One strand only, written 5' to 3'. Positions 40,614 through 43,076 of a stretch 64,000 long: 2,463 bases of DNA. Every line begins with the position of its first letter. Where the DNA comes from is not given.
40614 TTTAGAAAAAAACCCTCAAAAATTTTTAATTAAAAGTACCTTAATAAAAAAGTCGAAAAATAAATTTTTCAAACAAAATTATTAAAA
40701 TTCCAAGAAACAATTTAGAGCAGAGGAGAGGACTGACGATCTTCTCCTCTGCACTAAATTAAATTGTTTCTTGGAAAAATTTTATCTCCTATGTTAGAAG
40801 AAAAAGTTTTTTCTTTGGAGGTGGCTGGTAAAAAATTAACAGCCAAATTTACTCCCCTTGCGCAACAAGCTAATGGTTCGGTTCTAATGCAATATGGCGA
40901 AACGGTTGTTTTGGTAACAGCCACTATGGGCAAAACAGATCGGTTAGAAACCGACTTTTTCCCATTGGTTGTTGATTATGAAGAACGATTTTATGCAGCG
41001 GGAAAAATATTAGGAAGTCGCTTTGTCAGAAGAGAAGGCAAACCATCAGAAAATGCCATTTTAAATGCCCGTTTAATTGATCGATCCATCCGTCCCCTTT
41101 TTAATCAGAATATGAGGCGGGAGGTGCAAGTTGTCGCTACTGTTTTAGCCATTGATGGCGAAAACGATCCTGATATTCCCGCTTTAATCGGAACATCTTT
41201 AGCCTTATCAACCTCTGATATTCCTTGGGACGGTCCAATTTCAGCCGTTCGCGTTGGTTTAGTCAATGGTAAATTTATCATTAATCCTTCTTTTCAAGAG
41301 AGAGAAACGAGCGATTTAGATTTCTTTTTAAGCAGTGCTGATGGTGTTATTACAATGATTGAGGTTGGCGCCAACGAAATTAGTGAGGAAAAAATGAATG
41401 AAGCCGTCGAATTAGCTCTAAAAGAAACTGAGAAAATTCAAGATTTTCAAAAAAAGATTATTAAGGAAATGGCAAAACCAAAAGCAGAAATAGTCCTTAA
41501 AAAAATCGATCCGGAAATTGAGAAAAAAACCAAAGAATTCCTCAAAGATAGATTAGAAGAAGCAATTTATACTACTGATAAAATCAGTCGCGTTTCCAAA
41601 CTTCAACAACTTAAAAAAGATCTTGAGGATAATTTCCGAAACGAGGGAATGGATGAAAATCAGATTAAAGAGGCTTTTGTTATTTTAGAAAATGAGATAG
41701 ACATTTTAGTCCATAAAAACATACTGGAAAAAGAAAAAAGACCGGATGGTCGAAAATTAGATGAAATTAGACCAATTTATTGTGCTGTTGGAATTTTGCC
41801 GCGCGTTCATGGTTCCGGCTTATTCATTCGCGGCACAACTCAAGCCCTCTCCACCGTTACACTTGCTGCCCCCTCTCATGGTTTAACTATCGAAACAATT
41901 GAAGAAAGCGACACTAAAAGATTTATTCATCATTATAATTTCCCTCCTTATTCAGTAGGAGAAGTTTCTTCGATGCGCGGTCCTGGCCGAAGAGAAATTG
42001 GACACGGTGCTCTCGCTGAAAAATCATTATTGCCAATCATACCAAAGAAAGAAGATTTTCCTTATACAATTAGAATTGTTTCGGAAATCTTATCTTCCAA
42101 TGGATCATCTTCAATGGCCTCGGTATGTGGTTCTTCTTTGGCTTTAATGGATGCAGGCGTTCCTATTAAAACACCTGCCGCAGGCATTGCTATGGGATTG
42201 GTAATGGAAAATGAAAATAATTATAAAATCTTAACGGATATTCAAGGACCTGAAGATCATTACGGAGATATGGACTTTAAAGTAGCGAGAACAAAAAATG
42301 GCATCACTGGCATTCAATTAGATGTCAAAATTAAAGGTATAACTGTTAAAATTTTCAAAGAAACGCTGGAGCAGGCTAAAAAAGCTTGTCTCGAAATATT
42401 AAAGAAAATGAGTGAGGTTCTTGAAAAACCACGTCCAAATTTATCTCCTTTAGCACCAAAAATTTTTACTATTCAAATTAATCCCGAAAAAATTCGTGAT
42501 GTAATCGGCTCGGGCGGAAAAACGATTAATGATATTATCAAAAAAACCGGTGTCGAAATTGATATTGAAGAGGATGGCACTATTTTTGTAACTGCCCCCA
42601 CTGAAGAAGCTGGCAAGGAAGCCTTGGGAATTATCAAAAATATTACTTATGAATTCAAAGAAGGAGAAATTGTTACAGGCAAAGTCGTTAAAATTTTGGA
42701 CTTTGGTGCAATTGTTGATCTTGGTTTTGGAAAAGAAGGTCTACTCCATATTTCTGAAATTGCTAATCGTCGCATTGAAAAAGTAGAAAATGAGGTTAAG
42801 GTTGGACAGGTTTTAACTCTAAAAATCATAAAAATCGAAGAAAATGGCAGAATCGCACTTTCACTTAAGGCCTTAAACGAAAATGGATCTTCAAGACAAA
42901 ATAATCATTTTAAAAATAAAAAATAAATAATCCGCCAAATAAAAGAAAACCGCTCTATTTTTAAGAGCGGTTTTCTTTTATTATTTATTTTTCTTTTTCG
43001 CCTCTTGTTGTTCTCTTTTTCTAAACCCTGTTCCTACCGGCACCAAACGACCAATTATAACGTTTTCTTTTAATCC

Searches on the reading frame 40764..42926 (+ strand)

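Call 41: search_protein_families(library=pfam, proteins=[window:40764-42926:+], max_evalue=0.001)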
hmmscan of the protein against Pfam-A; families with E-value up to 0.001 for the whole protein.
window:40764-42926:+ (720 aa): 6 families
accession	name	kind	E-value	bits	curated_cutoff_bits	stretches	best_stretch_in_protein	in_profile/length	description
PF01138.27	RNase_PH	-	3.8e-56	189.5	25.5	2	334-467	1-130/130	3' exoribonuclease family, domain 1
PF03725.20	RNase_PH_C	-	8.1e-22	77.4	20.8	1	157-220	1-66/67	3' exoribonuclease family, domain 2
PF00575.29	S1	-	5.5e-19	68.8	22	1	630-702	1-74/74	S1 RNA binding domain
PF00013.35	KH_1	-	7.6e-10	38.8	21.5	1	568-625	2-65/66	KH domain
PF03726.19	PNPase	-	9.1e-09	36.1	24.6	1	251-331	1-81/81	Polyribonucleotide nucleotidyltransferase, RNA binding domain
PF23459.1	S1_RRP5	-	2.5e-05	25.2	27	1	632-693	2-63/72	RRP5 S1 domain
